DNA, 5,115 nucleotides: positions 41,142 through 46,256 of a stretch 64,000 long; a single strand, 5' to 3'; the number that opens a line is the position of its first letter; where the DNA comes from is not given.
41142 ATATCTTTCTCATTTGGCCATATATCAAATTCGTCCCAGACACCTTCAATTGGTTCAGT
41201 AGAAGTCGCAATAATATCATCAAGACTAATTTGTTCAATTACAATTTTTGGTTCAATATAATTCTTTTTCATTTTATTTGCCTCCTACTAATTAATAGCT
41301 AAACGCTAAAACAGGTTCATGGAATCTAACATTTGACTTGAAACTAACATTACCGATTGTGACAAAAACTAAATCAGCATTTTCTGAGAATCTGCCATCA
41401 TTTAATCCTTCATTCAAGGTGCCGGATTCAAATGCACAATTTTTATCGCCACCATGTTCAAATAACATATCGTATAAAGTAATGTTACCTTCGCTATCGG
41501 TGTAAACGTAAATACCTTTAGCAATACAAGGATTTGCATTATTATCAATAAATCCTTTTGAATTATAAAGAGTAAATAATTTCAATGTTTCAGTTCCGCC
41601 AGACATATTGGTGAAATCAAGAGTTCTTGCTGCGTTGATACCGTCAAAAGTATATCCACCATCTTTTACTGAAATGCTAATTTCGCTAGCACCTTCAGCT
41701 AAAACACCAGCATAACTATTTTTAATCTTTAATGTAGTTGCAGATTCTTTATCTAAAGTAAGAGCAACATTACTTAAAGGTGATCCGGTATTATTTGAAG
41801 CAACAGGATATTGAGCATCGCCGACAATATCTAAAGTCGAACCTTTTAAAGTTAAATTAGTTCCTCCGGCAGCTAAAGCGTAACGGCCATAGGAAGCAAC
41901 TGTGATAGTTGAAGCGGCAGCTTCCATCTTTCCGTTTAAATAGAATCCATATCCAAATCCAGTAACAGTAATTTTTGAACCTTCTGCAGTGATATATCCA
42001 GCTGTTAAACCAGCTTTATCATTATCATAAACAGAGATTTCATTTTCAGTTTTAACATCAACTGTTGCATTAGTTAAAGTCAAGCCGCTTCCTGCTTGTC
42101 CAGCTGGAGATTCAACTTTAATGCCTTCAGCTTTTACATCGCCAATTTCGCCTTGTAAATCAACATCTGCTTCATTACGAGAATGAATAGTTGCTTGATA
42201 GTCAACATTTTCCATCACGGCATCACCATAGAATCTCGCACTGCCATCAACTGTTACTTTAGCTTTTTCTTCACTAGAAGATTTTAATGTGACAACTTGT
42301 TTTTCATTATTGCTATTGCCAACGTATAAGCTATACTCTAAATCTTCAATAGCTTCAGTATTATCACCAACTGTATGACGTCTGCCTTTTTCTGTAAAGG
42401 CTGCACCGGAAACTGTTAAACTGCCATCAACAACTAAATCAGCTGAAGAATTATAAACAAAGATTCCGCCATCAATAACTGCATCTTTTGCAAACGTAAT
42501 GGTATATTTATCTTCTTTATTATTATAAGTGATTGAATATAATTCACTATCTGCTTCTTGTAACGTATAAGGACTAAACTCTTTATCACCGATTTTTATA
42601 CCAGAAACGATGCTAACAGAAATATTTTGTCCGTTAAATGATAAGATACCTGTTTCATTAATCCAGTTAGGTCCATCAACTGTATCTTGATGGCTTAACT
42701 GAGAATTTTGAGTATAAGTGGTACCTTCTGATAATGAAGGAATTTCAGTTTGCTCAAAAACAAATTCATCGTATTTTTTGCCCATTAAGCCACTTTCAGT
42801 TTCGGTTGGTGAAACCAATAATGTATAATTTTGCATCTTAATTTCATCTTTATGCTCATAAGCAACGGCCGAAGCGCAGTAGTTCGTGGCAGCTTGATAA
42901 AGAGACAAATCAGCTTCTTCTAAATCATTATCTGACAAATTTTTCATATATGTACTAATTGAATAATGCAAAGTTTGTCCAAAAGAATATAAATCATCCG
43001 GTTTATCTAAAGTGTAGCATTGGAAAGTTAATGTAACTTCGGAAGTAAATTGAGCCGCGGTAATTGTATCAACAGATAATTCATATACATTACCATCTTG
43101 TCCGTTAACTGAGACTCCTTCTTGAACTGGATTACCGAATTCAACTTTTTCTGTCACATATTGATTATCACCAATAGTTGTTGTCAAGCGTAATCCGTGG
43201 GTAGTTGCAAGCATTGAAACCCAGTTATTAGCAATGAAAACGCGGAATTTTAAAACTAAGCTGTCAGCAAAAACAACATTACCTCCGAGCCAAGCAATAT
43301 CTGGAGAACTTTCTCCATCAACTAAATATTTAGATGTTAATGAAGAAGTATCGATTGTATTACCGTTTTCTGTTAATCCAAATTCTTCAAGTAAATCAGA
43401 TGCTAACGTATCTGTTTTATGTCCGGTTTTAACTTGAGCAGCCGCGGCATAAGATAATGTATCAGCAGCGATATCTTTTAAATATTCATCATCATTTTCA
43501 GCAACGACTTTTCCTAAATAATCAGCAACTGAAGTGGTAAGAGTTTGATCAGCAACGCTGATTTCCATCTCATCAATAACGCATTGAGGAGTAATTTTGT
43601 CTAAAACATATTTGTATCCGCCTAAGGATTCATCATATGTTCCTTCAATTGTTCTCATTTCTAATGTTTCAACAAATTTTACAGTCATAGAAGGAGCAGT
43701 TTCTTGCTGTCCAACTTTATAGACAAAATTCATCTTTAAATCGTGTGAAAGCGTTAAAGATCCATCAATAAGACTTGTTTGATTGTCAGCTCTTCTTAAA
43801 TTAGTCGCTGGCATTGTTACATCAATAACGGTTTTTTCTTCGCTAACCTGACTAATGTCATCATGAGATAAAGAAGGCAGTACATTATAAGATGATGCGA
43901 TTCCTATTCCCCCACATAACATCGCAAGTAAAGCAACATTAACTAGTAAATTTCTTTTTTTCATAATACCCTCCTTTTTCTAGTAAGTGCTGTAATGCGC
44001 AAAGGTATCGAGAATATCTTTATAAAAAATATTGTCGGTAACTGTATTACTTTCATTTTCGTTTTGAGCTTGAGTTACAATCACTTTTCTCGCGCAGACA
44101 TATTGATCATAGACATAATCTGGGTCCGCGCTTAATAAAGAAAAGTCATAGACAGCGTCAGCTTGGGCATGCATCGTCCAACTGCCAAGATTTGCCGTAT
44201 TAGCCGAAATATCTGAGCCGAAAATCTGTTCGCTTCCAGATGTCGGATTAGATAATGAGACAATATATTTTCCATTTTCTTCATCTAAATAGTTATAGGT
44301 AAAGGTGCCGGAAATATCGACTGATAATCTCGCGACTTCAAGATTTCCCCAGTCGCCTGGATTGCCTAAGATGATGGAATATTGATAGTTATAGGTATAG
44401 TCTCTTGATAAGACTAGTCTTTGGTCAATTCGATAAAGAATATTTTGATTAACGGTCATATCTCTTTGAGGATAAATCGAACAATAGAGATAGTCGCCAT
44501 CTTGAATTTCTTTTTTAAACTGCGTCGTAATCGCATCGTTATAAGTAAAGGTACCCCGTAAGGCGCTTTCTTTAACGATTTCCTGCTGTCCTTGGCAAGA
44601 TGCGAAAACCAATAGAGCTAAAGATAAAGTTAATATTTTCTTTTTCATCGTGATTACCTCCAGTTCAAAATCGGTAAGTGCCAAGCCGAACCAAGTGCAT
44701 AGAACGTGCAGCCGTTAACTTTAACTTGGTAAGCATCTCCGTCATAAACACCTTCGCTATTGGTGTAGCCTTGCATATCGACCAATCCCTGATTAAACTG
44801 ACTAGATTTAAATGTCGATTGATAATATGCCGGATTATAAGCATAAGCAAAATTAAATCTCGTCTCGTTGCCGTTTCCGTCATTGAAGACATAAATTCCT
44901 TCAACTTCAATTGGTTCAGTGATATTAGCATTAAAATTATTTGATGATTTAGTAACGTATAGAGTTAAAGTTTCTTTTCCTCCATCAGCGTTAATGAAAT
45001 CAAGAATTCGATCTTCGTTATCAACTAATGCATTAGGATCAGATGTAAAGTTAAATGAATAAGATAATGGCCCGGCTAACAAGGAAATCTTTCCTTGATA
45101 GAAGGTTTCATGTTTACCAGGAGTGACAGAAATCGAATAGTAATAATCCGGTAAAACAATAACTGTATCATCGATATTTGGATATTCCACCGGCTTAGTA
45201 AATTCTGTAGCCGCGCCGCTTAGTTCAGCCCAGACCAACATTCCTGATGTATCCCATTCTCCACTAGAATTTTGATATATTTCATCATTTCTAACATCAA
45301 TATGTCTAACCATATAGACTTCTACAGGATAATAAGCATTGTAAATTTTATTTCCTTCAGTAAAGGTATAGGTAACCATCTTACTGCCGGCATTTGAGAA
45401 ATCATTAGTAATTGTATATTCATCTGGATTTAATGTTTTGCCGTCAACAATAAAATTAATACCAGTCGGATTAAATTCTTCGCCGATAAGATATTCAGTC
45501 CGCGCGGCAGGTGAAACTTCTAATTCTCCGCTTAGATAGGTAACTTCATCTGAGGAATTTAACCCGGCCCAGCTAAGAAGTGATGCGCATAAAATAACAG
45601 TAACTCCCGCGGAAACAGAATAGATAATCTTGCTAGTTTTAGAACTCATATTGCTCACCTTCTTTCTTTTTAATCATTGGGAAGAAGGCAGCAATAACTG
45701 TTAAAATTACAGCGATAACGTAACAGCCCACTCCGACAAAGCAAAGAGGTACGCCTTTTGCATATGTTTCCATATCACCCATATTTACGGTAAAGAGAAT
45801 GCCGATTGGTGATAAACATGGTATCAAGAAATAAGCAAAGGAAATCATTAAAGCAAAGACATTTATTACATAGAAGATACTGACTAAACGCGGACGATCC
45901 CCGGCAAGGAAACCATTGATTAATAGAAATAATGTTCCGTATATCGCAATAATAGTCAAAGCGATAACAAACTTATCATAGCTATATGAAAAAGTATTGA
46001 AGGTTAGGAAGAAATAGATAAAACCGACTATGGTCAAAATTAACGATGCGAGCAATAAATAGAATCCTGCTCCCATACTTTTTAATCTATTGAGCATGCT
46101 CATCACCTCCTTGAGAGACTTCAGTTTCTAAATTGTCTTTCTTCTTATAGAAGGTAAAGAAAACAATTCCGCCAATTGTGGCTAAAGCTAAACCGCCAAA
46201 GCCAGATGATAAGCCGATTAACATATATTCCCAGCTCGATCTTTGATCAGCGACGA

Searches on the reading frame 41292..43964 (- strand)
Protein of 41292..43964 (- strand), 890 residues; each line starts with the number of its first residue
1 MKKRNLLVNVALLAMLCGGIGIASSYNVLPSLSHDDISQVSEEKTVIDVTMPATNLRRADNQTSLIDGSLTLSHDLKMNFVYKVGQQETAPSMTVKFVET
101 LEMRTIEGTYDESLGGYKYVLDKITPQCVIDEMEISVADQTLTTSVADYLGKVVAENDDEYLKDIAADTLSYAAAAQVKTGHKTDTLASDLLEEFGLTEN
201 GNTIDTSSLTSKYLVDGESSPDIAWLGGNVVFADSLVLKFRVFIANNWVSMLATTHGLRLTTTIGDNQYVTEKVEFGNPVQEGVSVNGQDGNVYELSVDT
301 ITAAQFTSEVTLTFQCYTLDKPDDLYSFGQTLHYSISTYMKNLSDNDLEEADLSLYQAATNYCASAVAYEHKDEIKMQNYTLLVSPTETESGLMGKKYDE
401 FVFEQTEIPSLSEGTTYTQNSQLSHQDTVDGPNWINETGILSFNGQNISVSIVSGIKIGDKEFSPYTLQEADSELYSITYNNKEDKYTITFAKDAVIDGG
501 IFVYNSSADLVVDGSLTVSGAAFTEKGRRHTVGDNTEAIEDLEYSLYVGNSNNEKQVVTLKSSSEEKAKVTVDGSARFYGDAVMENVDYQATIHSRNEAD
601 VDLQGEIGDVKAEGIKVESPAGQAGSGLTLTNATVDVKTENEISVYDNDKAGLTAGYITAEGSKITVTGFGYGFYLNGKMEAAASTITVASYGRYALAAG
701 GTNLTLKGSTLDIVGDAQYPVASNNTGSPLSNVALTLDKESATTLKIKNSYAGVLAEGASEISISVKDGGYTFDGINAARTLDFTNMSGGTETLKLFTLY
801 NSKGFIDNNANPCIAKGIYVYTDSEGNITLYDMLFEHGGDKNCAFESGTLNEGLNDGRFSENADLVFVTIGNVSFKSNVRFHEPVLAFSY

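Call 5: search_protein_families(library=ncbifam, proteins=[window:41292-43964:-], max_evalue=1)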
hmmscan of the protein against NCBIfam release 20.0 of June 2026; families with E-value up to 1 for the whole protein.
window:41292-43964:- (890 aa): 0 families

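Call 6: search_protein_families(library=pfam, proteins=[window:41292-43964:-], max_evalue=1)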
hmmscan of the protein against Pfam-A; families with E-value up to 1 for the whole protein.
window:41292-43964:- (890 aa): 0 families

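Call 17: find_homologous_proteins(query=window:41295-43964:-, max_evalue=0.001)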
Query window:41295-43964:- (890 aa): 1 proteins with E <= 0.001 among 8000 candidates.
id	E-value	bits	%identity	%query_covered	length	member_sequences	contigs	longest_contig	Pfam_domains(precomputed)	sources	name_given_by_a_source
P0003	0.0e+0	1891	97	100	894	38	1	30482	-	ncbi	-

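Call 18: list_cluster_members(proteins=[P0003, P0001])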
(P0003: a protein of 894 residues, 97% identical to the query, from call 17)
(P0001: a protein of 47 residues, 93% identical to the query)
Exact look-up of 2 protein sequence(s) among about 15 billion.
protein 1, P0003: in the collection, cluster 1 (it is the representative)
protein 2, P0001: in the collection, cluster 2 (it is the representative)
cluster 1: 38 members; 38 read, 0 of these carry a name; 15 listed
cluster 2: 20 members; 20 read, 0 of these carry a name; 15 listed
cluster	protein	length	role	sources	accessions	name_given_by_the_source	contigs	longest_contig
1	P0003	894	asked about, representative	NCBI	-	-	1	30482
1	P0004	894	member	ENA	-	-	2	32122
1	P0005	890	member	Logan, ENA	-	-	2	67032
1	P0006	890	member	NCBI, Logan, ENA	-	-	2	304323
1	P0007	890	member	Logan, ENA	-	-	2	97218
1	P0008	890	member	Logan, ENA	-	-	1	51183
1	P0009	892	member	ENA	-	-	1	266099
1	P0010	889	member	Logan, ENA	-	-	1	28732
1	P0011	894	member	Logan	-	-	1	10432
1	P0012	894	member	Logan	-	-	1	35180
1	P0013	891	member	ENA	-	-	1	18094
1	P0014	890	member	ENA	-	-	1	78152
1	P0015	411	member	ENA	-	-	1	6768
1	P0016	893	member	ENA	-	-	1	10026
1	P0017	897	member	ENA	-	-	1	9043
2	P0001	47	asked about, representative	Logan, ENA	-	-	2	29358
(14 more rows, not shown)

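Call 81: predict_structure(protein=window:41295-43964:-)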
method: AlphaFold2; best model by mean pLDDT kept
length: 890 residues; sequences in the alignment: 1
mean_pLDDT: 36.2   pTM: 0.30
mean pLDDT of the five models: 36.2, 28.0, 27.2, 26.2, 24.5
residues with pLDDT >= 90: 0; 70-90: 0; 50-70: 47; < 50: 843
segments of 3 or more residues with pLDDT < 50: 1-485, 494-510, 518-545, 548-568, 570-651, 654-663, 668-670, 677-683, 700-708, 714-720, 722-890
pLDDT, mean of each block of 10 residues (from residue 1): 33 37 30 30 30 23 26 31 34 37 37 36 37 37 40 40 41 34 36 37 32 28 24 30 32 38 38 33 26 32 33 40 35 30 33 37 38 29 29 31 27 30 24 25 30 31 27 41 49 47 44 50 33 32 44 41 45 46 39 33 35 39 39 40 45 46 48 49 51 51 47 49 38 38 39 36 37 38 37 35 32 39 39 39 37 37 32 28 25
secondary structure, 60 per line:
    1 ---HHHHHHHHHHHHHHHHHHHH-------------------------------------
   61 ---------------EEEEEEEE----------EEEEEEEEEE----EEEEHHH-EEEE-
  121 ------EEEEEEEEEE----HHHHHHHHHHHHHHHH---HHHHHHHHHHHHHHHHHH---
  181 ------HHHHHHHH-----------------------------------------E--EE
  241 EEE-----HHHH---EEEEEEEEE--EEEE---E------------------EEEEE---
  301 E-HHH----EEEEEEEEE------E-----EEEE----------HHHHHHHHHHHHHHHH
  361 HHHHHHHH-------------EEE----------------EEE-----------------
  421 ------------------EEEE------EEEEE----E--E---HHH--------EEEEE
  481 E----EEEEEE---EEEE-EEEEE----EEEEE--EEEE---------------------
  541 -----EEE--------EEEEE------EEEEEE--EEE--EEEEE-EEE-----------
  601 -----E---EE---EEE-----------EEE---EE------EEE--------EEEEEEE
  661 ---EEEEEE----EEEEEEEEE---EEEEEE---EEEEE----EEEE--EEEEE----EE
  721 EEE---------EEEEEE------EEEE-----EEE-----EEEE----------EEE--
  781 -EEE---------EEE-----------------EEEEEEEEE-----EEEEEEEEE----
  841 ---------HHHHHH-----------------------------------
elements in order (helices of 4 or more, strands of 3 or more residues): H4-23 E76-83 E94-103 E108-111 E116-119 E127-136 H141-156 H160-177 H187-194 E239-243 H249-252 E256-264 E267-270 E293-297 E310-318 E331-334 H345-368 E382-384 E401-403 E439-442 E449-453 E476-481 E486-491 E495-498 E500-504 E509-513 E516-519 E546-548 E557-561 E568-573 E576-578 E581-585 E587-589 E615-617 E629-631 E643-645 E654-660 E664-669 E674-682 E686-691 E695-699 E704-707 E710-714 E719-723 E733-738 E745-748 E754-756 E762-765 E776-778 E782-784 E794-796 E814-822 E828-836 H850-855

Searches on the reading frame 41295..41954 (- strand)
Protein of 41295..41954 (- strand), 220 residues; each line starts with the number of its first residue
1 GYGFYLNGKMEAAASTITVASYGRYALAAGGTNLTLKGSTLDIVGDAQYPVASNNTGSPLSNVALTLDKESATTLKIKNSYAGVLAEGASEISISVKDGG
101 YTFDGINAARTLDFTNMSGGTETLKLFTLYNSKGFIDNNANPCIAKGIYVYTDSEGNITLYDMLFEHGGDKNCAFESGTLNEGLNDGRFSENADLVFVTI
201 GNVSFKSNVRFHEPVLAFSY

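Call 54: search_protein_families(library=pfam, alignment_id=A5, max_evalue=0.01)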
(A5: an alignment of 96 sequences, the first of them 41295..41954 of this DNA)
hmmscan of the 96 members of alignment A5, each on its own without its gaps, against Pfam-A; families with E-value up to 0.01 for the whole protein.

A. member 1, window:41295-41954:- (220 aa): 0 families

B. families by the number of members that match (of 96 scanned): 11 families
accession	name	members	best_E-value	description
PF18998.6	Flg_new_2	6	1.9e-11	Divergent InlB B-repeat domain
PF20880.2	G1_gp67_N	3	0.0049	Phage G1 gp67, N-terminal domain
PF24214.1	Phage_H_T_join_2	2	0.0036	Putative phage head-tail joining protein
PF00079.25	Serpin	1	8.4e-64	Serpin (serine protease inhibitor)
PF13306.12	LRR_5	1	9e-09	BspA type Leucine rich repeat region (6 copies)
PF00404.24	Dockerin_1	1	2.3e-07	Dockerin type I domain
PF09479.16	Flg_new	1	0.00023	Listeria-Bacteroides repeat domain (List_Bact_rpt)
PF08884.16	Flagellin_D3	1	0.0022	Flagellin D3 domain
PF03217.20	SlpA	1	0.0023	Surface layer protein A domain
PF14064.11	HmuY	1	0.0089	HmuY protein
PF16150.10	DUF4858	1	0.0098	Domain of unknown function (DUF4858)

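Call 55: search_protein_families(library=ncbifam, alignment_id=A5, max_evalue=0.1)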
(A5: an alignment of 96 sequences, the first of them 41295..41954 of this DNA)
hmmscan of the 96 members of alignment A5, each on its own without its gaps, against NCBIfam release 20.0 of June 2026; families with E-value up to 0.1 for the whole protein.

A. member 1, window:41295-41954:- (220 aa): 0 families

B. families by the number of members that match (of 96 scanned): 23 families
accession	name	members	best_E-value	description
NF053772.1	BSAP5b_fam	3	0.031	BSAP5b family pore-forming toxin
TIGR04183.1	Por_Secre_tail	2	0.038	T9SS type A sorting domain-containing protein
NF045930.1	Cytc6PetJCyano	2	0.041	cytochrome c6 PetJ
NF052644.1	T9SS_DNase_Rie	1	3.3e-08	T9SS-dependent surface endonuclease, AS87_RS02955 family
NF049990.1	CellobisidaseCelK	1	0.00042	cellulose 1,4-beta-cellobiosidase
TIGR02543.1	List_Bact_rpt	1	0.00082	TIGR02543 family repeat protein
NF037998.2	RND_1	1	0.0022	protein translocase SecDF, variant type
NF008258.1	PRK11028.1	1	0.0026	6-phosphogluconolactonase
NF042948.2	3PPDioc_HcaC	1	0.0051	3-phenylpropionate/cinnamic acid dioxygenase ferredoxin subunit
TIGR02167.2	Liste_lipo_26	1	0.012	PARCEL repeat-containing surface protein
NF033189.1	internalin_A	1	0.018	class 1 internalin InlA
NF002384.0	PRK01395.1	1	0.027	V-type ATP synthase subunit F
NF033903.0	VaFE_rpt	1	0.036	VaFE repeat-containing surface-anchored protein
NF005963.0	PRK08051.1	1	0.037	NAD(P)H-flavin reductase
NF006940.0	PRK09422.1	1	0.038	alcohol dehydrogenase AdhP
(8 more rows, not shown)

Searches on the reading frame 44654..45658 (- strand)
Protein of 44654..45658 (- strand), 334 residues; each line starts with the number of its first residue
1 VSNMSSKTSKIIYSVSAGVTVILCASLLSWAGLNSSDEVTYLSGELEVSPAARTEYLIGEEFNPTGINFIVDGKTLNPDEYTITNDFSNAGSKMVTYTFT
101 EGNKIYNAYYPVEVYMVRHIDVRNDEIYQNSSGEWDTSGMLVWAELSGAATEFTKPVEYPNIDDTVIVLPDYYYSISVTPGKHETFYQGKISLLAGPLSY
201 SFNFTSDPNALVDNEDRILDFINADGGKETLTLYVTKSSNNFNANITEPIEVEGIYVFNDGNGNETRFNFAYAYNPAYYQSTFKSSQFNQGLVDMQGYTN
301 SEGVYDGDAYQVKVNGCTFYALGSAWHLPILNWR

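Call 5: search_protein_families(library=ncbifam, proteins=[window:44654-45658:-], max_evalue=1)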
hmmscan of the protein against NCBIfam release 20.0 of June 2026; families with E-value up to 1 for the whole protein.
window:44654-45658:- (334 aa): 1 family
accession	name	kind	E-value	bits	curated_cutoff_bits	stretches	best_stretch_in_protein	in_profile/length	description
NF008228.0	PRK10995.1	equivalog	0.22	10.7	162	1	10-73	152-212/223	MarC family NAAT transporter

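Call 6: search_protein_families(library=pfam, proteins=[window:44654-45658:-], max_evalue=1)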
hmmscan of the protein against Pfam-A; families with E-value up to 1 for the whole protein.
window:44654-45658:- (334 aa): 1 family
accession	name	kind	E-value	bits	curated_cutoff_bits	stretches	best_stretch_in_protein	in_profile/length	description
PF07523.18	Big_3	-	1e-05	26.1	21.2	1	52-103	4-61/68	Bacterial Ig-like domain (group 3)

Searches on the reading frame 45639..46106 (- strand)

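Call 5: search_protein_families(library=ncbifam, proteins=[window:45639-46106:-], max_evalue=1)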
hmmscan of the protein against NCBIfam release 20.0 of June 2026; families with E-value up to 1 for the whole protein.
window:45639-46106:- (155 aa): 0 families

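Call 6: search_protein_families(library=pfam, proteins=[window:45639-46106:-], max_evalue=1)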
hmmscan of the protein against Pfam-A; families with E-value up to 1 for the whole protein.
window:45639-46106:- (155 aa): 1 family
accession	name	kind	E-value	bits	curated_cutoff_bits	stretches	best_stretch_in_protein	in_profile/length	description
PF08114.16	PMP1_2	-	0.088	13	22.3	1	112-138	3-29/43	ATPase proteolipid family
